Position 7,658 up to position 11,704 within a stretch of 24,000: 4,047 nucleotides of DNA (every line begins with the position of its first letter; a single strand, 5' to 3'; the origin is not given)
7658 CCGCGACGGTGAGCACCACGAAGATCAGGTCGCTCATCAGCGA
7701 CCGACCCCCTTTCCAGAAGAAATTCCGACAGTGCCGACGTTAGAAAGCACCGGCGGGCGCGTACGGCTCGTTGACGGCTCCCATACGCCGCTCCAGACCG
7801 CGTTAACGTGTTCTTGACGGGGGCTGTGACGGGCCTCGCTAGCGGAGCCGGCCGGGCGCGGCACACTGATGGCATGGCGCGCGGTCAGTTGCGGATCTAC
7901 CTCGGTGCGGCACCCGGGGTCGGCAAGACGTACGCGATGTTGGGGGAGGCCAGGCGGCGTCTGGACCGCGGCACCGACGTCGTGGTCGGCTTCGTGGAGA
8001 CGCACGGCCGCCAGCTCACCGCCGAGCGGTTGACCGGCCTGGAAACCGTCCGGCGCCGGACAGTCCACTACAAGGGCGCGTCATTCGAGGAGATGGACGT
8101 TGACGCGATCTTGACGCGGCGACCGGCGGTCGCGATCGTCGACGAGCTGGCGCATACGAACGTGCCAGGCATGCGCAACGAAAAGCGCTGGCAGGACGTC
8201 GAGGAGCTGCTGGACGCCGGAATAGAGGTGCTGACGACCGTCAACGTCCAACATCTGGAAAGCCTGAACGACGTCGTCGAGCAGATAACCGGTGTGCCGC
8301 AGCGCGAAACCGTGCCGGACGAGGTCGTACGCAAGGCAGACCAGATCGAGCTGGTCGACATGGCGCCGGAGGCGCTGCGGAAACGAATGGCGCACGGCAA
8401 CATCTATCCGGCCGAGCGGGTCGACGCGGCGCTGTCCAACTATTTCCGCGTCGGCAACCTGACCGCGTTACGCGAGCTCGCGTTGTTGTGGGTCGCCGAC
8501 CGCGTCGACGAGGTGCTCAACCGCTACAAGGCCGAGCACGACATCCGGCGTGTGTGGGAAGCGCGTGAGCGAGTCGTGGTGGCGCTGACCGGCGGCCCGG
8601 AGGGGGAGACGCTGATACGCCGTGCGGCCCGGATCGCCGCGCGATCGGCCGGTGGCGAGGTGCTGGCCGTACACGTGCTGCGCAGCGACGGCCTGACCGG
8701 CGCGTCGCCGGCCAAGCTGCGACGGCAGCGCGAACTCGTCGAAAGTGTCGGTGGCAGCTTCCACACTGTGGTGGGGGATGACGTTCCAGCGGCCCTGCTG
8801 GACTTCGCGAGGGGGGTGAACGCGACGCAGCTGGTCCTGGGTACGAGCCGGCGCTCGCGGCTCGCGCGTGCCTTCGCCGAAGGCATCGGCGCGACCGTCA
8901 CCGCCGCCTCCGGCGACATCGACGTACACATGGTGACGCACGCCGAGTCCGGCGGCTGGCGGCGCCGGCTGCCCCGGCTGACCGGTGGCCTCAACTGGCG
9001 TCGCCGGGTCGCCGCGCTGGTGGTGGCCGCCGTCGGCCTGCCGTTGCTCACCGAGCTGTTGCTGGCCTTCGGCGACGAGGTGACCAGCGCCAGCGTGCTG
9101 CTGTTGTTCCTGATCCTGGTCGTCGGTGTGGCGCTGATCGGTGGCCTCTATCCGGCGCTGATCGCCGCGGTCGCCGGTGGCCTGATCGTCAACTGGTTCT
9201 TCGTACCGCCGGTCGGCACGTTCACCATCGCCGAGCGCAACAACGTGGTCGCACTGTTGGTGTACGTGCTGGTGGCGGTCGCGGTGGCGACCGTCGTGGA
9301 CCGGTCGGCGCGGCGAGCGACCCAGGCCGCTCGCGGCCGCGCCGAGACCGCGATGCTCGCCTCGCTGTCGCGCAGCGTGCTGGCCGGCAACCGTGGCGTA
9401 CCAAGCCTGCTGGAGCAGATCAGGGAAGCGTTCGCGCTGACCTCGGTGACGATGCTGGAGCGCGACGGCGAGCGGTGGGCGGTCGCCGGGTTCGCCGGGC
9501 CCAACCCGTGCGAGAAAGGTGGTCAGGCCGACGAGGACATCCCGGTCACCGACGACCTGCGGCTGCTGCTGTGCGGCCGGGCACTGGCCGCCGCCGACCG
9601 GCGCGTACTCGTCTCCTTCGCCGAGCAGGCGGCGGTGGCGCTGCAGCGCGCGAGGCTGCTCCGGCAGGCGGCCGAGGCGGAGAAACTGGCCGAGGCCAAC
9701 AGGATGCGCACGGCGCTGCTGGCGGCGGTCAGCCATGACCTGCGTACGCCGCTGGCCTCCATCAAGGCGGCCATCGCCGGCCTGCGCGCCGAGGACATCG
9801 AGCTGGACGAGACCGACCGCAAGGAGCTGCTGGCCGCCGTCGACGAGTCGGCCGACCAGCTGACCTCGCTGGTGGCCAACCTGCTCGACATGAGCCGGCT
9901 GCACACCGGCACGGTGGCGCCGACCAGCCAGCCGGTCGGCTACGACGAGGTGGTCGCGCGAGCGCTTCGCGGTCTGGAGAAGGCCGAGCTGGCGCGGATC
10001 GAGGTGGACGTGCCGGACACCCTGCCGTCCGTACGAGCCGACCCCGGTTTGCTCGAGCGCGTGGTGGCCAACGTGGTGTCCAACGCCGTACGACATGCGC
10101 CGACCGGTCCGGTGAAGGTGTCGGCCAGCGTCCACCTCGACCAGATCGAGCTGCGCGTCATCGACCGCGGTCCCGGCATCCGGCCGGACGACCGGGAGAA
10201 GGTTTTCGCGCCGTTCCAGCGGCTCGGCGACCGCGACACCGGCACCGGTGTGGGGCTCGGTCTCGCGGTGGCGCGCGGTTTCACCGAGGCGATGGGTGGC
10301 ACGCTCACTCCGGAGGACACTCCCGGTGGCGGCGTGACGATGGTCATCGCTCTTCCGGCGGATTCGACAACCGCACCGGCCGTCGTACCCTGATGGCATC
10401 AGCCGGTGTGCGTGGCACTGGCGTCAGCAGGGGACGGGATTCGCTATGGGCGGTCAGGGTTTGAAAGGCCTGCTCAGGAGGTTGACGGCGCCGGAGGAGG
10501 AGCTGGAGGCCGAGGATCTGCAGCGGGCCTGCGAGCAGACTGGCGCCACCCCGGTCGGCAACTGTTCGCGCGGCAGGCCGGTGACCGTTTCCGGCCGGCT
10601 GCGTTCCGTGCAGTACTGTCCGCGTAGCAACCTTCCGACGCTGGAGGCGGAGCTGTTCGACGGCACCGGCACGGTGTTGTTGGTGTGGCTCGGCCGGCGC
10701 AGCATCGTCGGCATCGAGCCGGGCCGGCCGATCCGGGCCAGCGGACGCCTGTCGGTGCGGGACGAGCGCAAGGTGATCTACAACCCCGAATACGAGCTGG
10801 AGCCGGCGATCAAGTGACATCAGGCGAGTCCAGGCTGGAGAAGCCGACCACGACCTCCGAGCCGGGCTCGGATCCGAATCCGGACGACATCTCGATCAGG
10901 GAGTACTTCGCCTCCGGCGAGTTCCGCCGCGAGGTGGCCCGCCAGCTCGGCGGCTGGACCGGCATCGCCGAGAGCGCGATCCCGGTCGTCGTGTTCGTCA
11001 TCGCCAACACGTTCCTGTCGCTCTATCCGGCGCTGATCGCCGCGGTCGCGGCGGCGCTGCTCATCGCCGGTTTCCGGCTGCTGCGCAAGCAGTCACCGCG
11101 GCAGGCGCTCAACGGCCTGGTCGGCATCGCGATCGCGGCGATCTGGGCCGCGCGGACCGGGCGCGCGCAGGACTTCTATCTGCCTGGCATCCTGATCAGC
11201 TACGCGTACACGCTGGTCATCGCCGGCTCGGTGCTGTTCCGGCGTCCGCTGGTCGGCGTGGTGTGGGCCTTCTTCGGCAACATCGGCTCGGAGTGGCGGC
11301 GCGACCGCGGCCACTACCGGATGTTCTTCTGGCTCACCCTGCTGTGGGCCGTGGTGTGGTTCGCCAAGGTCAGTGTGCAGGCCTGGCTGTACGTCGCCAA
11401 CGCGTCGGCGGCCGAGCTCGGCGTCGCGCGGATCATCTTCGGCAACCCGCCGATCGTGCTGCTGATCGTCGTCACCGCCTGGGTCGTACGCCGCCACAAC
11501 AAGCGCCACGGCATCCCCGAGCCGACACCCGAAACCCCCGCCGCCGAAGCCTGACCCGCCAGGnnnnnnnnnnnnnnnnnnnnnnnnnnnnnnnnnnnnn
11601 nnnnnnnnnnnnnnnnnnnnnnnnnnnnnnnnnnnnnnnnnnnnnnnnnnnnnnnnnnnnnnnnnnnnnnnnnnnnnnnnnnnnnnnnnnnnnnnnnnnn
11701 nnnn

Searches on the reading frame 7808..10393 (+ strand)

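Call 98: search_protein_families(library=pfam, proteins=[window:7808-10393:+], max_evalue=0.01)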
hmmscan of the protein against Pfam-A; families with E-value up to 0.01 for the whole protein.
window:7808-10393:+ (861 aa): 6 families
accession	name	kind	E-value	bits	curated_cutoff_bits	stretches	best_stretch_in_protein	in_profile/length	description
PF02702.23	KdpD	-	1.5e-98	328.8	26.1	1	25-233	2-210/210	Osmosensitive K+ channel His kinase sensor domain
PF02518.31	HATPase_c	-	3.1e-26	92.4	26.4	1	745-852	2-110/111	Histidine kinase-, DNA gyrase B-, and HSP90-like ATPase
PF13493.11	DUF4118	-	2.1e-24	85.8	28.4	1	405-509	2-106/107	Domain of unknown function (DUF4118)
PF00512.31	HisKA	-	2.1e-15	56.9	26.9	1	634-701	2-66/66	His Kinase A (phospho-acceptor) domain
PF00582.32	Usp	-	3.8e-08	34.4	24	1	254-357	3-122/141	Universal stress protein family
PF13581.12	HATPase_c_2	-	4.6e-07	30.3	27.4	1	753-829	40-112/127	Histidine kinase-like ATPase domain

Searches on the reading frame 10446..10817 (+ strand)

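Call 98: search_protein_families(library=pfam, proteins=[window:10446-10817:+], max_evalue=0.01)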
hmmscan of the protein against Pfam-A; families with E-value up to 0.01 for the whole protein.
window:10446-10817:+ (123 aa): 2 families
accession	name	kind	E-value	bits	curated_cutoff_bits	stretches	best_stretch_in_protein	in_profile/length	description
PF01336.31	tRNA_anti-codon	-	1.4e-05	25.4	27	1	46-118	1-74/75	OB-fold nucleic acid binding domain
PF17191.10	RecG_wedge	-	0.006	16.6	23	1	35-87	42-94/162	RecG wedge domain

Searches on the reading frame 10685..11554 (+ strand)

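Call 16: search_protein_families(library=pfam, proteins=[window:10685-11554:+])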
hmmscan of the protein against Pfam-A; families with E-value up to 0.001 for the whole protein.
window:10685-11554:+ (289 aa): 1 family
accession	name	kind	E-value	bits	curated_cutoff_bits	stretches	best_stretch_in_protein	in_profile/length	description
PF11361.13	DUF3159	-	4e-58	196.8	34.2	1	88-274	1-187/188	Protein of unknown function (DUF3159)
